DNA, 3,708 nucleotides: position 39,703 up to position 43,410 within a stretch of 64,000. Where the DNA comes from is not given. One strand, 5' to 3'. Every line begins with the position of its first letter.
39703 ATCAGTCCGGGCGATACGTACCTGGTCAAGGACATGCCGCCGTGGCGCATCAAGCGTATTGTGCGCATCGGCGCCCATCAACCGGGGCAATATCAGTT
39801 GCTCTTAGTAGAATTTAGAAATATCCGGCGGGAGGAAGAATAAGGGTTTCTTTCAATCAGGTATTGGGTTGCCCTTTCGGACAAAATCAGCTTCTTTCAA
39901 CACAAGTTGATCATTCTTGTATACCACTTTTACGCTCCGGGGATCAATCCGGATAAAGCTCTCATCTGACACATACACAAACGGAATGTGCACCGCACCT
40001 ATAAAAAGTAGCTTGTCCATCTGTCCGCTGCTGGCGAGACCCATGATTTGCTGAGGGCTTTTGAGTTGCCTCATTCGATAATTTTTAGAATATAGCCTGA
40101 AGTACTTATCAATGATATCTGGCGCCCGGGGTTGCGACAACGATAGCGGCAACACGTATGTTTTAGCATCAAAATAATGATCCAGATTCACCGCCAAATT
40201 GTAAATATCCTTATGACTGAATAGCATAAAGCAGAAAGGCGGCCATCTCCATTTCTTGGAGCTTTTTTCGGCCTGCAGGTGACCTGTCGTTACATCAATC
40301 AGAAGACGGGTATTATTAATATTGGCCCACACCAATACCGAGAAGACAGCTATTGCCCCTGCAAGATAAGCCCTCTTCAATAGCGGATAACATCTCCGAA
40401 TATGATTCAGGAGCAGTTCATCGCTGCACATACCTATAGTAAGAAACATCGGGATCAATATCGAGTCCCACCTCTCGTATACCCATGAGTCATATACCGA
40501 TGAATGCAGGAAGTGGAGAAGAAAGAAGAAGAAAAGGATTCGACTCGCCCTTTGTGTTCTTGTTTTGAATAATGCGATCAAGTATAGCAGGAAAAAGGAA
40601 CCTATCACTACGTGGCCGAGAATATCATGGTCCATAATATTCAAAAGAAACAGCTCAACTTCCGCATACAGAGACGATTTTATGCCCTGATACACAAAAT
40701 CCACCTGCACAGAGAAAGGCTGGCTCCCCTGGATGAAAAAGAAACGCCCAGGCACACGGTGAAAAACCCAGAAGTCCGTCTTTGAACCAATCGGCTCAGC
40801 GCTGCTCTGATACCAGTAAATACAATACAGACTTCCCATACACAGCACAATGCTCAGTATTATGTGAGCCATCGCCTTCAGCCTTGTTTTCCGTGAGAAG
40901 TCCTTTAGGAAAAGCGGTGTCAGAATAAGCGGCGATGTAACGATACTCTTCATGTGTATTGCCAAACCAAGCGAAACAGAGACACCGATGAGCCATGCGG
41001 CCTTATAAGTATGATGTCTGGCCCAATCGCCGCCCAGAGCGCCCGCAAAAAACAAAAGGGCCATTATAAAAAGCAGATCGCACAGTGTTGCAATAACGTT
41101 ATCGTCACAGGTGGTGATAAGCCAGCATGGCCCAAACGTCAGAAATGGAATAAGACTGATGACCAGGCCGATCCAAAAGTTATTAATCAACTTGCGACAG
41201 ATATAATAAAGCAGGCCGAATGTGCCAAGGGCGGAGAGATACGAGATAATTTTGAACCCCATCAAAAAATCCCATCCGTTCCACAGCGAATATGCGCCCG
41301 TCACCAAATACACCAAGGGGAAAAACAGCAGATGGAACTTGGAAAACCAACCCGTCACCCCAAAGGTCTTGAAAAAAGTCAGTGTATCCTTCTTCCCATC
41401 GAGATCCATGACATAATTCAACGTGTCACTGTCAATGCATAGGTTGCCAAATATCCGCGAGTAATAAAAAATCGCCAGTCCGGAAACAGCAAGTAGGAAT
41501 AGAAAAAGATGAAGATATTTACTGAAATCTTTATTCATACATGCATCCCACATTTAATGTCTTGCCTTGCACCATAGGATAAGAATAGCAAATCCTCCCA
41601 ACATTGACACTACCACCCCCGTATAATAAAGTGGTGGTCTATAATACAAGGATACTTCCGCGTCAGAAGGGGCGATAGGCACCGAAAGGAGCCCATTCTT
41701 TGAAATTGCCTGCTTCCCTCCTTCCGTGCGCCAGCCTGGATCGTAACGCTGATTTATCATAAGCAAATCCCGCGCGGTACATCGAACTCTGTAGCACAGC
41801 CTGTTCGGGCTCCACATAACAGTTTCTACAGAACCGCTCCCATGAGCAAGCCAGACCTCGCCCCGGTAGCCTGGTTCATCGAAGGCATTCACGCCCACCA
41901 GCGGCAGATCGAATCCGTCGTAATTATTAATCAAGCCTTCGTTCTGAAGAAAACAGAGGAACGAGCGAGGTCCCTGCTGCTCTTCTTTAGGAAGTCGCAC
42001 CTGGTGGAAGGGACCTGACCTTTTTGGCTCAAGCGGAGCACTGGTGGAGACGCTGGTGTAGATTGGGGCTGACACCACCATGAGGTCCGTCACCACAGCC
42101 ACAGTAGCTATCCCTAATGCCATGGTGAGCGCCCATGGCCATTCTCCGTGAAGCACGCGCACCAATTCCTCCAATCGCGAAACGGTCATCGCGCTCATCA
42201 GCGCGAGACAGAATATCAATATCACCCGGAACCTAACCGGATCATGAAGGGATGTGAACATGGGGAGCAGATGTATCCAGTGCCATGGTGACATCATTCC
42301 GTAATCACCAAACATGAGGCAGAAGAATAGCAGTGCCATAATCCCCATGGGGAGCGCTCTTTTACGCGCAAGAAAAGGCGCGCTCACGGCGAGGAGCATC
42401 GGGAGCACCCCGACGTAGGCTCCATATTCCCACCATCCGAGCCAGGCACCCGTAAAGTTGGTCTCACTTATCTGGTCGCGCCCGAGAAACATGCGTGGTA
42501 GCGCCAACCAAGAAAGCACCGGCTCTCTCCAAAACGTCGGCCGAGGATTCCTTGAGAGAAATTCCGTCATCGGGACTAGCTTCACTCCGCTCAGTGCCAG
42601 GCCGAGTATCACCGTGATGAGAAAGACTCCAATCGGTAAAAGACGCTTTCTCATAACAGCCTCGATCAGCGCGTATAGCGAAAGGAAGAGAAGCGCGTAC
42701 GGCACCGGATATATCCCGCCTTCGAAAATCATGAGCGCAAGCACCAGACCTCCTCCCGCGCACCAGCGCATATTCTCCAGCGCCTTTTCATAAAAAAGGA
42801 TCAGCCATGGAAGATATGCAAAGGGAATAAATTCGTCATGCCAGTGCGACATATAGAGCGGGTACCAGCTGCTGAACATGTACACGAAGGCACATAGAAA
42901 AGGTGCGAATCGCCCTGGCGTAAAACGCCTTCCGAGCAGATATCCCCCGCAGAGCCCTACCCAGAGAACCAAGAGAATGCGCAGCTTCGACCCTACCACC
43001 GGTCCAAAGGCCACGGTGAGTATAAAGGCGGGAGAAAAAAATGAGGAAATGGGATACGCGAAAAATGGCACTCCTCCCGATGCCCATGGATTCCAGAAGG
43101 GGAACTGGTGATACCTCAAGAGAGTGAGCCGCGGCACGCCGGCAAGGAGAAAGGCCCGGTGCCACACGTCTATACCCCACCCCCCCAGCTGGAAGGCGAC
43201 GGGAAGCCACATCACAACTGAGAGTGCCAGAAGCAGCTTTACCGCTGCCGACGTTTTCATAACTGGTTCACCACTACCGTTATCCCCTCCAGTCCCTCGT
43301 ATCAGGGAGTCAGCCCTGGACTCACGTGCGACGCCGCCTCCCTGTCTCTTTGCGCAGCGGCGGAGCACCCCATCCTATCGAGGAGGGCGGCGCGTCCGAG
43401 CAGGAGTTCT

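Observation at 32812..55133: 22-kb block of ten polytopic GT-C-like membrane proteins with a GT2 polyprenyl-phosphate-sugar synthase, two methyltransferases and an SGNH hydrolase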

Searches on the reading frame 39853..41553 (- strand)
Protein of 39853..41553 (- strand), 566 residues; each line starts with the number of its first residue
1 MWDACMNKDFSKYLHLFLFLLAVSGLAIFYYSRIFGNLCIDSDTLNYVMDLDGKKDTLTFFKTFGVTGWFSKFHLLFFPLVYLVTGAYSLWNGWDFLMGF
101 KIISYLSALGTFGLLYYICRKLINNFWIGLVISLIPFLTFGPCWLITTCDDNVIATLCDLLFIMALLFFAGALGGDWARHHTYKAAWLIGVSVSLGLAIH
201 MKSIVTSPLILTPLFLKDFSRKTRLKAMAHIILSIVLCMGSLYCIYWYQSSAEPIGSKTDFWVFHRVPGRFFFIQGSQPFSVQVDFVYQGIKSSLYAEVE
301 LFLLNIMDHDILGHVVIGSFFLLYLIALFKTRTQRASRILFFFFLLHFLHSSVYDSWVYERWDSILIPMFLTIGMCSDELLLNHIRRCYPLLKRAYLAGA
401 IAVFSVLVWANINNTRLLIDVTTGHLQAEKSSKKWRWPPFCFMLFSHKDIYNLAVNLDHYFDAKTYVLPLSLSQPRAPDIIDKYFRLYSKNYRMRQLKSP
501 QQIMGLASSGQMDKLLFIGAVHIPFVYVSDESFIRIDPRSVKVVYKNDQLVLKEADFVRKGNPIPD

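Call 3: search_protein_families(library=pfam, proteins=[window:39853-41553:-], max_evalue=0.01)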
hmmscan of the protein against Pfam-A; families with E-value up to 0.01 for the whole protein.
window:39853-41553:- (566 aa): 0 families

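Call 10: search_protein_families(library=ncbifam, proteins=[window:39853-41553:-], max_evalue=0.1)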
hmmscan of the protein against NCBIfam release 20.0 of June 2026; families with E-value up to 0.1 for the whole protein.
window:39853-41553:- (566 aa): 0 families

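Call 21: find_homologous_proteins(query=window:39853-41553:-, max_evalue=0.001)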
Query window:39853-41553:- (566 aa): 14 proteins with E <= 0.001 among 8000 candidates.
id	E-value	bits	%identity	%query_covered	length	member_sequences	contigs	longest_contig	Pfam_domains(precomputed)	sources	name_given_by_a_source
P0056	0.0e+0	1286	100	99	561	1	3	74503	-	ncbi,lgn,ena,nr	ncbi:MAG: hypothetical protein NTX71_08910 [Candidatus Aureabacteria bacterium]|nr:hypothetical prot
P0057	6.2e-136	472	42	97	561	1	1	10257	-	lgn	-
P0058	9.5e-133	462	43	97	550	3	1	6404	-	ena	-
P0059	1.2e-132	462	41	98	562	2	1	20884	-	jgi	jgi:hypothetical protein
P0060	1.8e-132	461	42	98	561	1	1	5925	-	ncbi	-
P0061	2.4e-131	457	40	98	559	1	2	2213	-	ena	-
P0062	3.2e-131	457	41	98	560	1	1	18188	-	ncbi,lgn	-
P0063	1.4e-130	455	43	94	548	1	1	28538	-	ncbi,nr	ncbi:MAG: hypothetical protein NT045_02345 [Candidatus Aureabacteria bacterium]|nr:hypothetical prot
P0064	7.5e-128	446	41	98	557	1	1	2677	-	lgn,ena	-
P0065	8.7e-127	442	42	95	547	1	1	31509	-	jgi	jgi:hypothetical protein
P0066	4.2e-122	427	40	93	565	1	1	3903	-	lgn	-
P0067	6.1e-122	426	40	99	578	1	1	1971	-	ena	-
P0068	2.0e-118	415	40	94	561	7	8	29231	-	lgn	-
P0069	3.6e-114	401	38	97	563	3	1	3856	-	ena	-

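Call 30: search_solved_structures(query=A1, max_evalue=1)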
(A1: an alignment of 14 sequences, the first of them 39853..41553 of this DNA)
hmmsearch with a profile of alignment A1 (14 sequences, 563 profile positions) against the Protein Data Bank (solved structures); distinct sequences matched with E-value up to 1: 1.
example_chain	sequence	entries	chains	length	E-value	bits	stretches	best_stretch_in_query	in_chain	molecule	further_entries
3tpa_A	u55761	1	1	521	0.32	12.8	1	430-497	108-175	Heme-binding protein A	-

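Call 39: predict_structure(alignment_id=A1)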
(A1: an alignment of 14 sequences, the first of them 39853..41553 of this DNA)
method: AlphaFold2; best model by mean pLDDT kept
length: 566 residues; sequences in the alignment: 14
mean_pLDDT: 83.6   pTM: 0.85
mean pLDDT of the five models: 83.6, 82.7, 80.4, 80.0, 78.6
residues with pLDDT >= 90: 257; 70-90: 228; 50-70: 59; < 50: 22
segments of 3 or more residues with pLDDT < 50: 1-6, 273-275, 561-566
pLDDT, mean of each block of 10 residues (from residue 1): 52 91 94 81 85 88 80 86 94 90 95 94 93 92 87 90 94 81 94 92 87 89 95 96 90 77 53 59 81 81 72 88 96 93 90 64 81 95 65 91 94 84 75 65 71 92 92 80 91 92 87 91 60 69 88 82 41
secondary structure, 60 per line:
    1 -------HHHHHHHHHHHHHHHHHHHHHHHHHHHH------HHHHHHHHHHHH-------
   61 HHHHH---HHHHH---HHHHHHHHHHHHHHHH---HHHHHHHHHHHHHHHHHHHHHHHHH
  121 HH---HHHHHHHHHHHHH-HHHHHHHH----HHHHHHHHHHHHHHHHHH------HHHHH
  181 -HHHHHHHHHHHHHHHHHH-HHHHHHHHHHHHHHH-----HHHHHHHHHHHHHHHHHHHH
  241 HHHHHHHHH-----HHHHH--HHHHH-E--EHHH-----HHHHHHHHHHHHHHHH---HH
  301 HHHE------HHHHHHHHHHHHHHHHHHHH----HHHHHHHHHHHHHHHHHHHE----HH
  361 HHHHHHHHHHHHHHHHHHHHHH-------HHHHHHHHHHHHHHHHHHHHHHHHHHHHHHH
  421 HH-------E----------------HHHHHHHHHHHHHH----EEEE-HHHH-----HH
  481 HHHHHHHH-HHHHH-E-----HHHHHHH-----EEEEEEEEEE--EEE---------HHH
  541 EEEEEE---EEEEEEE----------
elements in order: H8-35 H42-53 H61-65 H69-73 H77-92 H96-122 H126-138 H140-147 H152-169 H176-180 H182-199 H201-215 H221-249 H255-259 H262-266 H280-295 H299-303 H311-330 H335-353 H359-382 H390-422 H447-460 E465-468 H470-473 H479-488 H490-494 H502-508 E514-523 E526-528 E541-546 E550-556

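Call 84: find_encoding_contigs(protein=P0065, flank=10000, max_places=1)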
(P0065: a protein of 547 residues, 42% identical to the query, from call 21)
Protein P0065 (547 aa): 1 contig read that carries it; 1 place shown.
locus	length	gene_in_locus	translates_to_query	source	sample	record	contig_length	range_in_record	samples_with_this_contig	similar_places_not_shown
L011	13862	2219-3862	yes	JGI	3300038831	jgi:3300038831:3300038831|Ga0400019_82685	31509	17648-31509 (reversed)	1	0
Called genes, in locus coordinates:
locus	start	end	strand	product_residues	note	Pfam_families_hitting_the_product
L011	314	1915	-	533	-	PF13231:PMT_2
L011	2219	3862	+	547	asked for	-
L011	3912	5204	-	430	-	PF09586:YfhO (faint)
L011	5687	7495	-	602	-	PF13431:TPR_17 (faint), PF13176:TPR_7 (faint), PF13424:TPR_12 (faint), PF13428:TPR_14 (faint), PF14559:TPR_19 (weak)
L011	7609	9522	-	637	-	-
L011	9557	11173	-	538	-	PF27757:Competence-induced_Ccs4_N (faint), PF13231:PMT_2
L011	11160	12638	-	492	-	-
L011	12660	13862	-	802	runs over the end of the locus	PF09586:YfhO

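Call 85: find_encoding_contigs(protein=P0063, flank=10000, max_places=1)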
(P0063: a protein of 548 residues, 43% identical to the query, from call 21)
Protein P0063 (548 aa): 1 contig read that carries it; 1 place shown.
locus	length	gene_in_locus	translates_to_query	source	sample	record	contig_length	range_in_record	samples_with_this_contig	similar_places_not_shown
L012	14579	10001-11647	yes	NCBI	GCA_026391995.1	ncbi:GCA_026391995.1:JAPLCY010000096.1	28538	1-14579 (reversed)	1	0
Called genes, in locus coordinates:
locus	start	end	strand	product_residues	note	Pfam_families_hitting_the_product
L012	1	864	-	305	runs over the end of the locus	PF00491:Arginase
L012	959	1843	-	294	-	-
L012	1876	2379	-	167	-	PF06559:DCD_N (weak), PF22769:DCD, PF00692:dUTPase (faint)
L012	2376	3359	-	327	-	-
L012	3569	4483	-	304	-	PF01544:CorA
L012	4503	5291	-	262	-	PF01797:Y1_Tnp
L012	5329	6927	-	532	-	-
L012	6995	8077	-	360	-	PF13472:Lipase_GDSL_2 (weak)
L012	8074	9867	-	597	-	PF13231:PMT_2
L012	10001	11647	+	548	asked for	-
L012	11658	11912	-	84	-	-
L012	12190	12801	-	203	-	-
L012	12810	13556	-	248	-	PF13489:Methyltransf_23, PF05148:Methyltransf_8 (weak), PF08241:Methyltransf_11, PF08242:Methyltransf_12, PF13649:Methyltransf_25, PF13847:Methyltransf_31 (weak)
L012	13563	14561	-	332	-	PF01073:3Beta_HSD, PF01370:Epimerase, PF02719:Polysacc_synt_2, PF04321:RmlD_sub_bind, PF13460:NAD_binding_10, PF16363:GDP_Man_Dehyd, PF07993:NAD_binding_4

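Call 86: find_encoding_contigs(protein=P0068, flank=10000, max_places=1)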
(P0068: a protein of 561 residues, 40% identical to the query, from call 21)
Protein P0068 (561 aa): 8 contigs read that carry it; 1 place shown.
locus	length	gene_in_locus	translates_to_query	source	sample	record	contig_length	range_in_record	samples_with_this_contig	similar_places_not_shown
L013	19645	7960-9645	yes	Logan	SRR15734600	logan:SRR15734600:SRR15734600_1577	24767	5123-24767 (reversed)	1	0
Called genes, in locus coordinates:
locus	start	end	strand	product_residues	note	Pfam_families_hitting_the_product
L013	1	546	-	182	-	?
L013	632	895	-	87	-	PF11154:DUF2934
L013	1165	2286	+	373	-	PF13506:Glyco_transf_21, PF00535:Glycos_transf_2, PF13641:Glyco_tranf_2_3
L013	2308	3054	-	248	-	PF04402:SIMPL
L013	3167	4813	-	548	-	-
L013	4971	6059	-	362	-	PF13472:Lipase_GDSL_2 (weak)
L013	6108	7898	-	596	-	-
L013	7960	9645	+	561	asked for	-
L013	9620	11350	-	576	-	-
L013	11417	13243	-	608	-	PF00515:TPR_1 (faint), PF07719:TPR_2 (faint), PF13176:TPR_7 (faint), PF13181:TPR_8 (weak), PF14559:TPR_19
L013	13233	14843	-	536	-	PF13231:PMT_2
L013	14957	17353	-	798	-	PF09586:YfhO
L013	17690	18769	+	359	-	PF00145:DNA_methylase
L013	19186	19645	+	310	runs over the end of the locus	PF01844:HNH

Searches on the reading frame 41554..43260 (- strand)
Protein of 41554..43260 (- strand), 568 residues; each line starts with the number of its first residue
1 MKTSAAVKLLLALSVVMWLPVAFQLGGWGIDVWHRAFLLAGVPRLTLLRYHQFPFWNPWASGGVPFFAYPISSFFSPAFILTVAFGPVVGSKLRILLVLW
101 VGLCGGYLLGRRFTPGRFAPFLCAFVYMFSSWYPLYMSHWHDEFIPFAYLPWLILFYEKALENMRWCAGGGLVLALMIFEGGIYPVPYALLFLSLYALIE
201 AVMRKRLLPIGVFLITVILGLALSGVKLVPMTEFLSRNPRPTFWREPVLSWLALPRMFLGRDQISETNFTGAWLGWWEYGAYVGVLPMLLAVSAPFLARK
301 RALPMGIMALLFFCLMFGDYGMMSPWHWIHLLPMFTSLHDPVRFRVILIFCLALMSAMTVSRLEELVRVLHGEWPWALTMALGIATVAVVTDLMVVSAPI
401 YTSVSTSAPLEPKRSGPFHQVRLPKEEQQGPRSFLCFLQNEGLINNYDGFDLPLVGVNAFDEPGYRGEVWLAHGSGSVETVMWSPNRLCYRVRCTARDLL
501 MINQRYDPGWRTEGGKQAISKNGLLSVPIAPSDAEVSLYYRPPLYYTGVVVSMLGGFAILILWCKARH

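Call 3: search_protein_families(library=pfam, proteins=[window:41554-43260:-], max_evalue=0.01)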
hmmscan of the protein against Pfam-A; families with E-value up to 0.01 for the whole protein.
window:41554-43260:- (568 aa): 1 family
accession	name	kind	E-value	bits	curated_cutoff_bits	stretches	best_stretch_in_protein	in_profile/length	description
PF09586.16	YfhO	-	1.5e-13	50.5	28.5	2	65-390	66-382/835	Bacterial membrane protein YfhO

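Call 10: search_protein_families(library=ncbifam, proteins=[window:41554-43260:-], max_evalue=0.1)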
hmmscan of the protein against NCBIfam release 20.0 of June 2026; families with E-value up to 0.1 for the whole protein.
window:41554-43260:- (568 aa): 1 family
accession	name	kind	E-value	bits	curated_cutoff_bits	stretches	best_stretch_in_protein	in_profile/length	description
NF047589.1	GlcsyltransPgfM1Strep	equivalog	0.0023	16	1400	1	493-565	876-953/955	glycosyltransferase PgfM1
